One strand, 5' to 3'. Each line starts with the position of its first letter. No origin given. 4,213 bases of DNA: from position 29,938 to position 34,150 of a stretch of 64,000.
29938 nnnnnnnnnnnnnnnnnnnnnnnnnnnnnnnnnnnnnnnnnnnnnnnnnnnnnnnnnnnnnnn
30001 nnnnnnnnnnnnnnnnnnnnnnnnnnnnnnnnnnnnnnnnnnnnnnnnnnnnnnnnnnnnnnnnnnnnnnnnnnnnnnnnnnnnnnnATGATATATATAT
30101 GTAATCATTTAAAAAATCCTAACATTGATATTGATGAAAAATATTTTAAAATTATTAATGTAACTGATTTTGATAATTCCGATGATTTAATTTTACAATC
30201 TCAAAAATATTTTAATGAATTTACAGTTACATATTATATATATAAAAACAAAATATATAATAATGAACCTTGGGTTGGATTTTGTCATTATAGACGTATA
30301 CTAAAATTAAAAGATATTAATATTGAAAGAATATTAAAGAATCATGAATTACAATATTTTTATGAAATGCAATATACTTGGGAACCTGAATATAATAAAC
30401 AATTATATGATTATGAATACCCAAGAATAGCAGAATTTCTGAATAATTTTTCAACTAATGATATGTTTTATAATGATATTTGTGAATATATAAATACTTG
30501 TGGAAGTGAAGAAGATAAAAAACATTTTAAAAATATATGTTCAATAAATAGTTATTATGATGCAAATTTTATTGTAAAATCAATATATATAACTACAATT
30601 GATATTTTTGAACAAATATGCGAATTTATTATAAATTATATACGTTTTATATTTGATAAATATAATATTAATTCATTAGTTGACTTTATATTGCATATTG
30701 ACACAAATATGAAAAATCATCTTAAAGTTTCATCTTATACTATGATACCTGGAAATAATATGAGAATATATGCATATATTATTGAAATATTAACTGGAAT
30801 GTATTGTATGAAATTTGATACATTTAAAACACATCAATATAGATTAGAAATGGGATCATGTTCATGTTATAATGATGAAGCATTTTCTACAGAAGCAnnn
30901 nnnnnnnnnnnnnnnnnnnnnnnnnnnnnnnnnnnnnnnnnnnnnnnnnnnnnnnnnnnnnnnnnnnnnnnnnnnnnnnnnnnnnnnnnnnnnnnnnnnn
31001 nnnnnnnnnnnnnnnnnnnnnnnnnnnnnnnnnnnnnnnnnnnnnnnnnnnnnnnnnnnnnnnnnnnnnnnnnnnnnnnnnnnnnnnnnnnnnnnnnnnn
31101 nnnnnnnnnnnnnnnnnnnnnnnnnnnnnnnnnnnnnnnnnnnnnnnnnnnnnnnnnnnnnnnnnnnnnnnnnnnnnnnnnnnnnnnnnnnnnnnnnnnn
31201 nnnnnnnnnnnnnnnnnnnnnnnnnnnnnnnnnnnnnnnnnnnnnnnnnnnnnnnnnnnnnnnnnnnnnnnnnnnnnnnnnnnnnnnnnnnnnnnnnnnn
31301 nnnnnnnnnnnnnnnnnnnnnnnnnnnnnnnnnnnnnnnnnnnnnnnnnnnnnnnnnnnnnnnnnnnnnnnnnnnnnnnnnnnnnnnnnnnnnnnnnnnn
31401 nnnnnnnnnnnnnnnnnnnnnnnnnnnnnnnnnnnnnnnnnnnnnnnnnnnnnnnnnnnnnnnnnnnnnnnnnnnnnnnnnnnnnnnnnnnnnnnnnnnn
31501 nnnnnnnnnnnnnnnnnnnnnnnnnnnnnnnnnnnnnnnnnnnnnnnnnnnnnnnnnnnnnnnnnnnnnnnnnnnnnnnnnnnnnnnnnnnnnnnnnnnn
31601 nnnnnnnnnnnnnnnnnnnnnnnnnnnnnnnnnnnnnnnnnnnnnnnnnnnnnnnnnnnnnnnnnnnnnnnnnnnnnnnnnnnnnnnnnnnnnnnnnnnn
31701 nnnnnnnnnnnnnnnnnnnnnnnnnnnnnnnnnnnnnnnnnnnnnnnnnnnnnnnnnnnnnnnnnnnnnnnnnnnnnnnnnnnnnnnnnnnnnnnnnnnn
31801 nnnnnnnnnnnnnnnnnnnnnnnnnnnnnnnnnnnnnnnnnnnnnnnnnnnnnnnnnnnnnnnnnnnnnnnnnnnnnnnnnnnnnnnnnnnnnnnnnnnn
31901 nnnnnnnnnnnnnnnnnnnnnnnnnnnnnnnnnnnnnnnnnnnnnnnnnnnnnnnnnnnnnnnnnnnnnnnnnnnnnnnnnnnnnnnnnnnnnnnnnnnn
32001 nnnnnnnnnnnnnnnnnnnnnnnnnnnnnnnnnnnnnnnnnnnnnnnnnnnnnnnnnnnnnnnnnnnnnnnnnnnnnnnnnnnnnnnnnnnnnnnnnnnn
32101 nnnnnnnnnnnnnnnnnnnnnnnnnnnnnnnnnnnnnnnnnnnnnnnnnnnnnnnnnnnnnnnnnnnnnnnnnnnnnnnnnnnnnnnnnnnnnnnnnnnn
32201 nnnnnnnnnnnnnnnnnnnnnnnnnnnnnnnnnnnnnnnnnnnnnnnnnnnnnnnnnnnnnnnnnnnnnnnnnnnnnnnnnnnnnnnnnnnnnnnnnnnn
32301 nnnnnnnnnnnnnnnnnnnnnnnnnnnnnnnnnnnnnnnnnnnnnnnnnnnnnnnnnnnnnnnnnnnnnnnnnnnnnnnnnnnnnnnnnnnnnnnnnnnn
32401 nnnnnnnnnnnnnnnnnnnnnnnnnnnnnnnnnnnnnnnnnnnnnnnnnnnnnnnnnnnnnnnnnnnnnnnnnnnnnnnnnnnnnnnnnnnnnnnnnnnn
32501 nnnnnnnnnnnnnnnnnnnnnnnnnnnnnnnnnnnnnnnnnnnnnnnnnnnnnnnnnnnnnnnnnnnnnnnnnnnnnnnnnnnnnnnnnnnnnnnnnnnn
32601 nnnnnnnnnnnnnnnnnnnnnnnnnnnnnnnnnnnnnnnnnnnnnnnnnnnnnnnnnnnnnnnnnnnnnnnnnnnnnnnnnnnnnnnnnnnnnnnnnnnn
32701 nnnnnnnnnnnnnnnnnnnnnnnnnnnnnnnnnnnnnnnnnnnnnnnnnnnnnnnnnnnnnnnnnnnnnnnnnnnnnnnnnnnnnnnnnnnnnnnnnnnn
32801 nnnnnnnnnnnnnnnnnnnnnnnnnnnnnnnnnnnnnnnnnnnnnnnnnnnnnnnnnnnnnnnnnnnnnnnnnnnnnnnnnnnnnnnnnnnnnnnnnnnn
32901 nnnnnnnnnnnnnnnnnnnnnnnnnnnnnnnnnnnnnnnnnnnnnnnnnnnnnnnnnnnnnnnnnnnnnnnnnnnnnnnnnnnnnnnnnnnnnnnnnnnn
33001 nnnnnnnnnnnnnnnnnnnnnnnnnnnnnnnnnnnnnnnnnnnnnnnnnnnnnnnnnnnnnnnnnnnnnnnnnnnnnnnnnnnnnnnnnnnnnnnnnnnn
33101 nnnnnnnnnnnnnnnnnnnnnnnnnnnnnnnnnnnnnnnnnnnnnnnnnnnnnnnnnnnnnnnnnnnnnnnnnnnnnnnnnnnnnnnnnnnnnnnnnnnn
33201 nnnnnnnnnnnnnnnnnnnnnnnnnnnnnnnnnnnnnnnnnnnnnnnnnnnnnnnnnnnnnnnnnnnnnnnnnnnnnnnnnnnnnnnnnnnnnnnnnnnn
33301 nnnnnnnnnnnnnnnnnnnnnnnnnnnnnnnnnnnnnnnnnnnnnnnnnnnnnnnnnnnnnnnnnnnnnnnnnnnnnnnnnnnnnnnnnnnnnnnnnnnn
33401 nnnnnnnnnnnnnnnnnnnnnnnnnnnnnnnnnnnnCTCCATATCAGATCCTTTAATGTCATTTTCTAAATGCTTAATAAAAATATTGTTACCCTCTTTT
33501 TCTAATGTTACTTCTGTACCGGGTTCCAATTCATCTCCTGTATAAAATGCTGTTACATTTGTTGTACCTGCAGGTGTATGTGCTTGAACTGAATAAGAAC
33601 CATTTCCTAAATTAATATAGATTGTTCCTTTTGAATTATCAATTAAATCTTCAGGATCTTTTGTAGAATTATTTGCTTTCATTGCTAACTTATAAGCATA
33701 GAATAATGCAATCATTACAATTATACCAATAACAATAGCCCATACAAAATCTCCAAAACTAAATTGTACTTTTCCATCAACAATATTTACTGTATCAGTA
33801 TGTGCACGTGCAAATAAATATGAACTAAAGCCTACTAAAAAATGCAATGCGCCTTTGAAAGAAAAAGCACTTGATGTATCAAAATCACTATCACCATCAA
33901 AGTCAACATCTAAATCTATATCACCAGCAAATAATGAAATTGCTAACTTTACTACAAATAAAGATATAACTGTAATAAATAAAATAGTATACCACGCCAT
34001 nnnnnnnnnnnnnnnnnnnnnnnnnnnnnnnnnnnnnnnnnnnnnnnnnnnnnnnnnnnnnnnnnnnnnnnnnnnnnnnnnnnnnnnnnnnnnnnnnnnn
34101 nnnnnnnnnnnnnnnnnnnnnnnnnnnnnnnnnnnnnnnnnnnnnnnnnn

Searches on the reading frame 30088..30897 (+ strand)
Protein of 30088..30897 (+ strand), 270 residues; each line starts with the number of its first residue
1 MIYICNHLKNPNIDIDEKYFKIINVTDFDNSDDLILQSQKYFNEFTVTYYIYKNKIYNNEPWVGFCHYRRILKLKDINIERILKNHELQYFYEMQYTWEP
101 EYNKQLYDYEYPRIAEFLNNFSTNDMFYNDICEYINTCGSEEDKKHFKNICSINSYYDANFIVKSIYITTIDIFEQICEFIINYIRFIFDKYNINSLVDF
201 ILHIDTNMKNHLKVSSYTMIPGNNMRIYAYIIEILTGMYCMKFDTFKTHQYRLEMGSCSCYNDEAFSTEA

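Call 94: search_protein_families(library=pfam, proteins=[window:30088-30897:+], max_evalue=0.001)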
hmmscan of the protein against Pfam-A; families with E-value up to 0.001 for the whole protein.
window:30088-30897:+ (270 aa): 1 family
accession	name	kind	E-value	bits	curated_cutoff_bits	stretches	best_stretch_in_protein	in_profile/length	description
PF14393.11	DUF4422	-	3.7e-08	33.9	25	1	28-242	37-218/220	Domain of unknown function (DUF4422)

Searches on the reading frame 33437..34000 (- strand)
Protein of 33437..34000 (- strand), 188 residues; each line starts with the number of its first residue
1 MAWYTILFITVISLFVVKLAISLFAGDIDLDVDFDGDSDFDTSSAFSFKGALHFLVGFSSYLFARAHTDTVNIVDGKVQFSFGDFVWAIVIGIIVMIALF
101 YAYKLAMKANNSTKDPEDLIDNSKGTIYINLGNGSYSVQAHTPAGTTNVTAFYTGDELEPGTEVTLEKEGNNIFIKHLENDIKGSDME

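Call 94: search_protein_families(library=pfam, proteins=[window:33437-34000:-], max_evalue=0.001)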
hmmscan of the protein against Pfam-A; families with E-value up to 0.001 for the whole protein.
window:33437-34000:- (188 aa): 1 family
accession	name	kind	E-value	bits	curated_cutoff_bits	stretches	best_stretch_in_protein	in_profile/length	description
PF16640.11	Big_3_5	-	4.1e-05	24.5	35.5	0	121-157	35-73/88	Bacterial Ig-like domain (group 3)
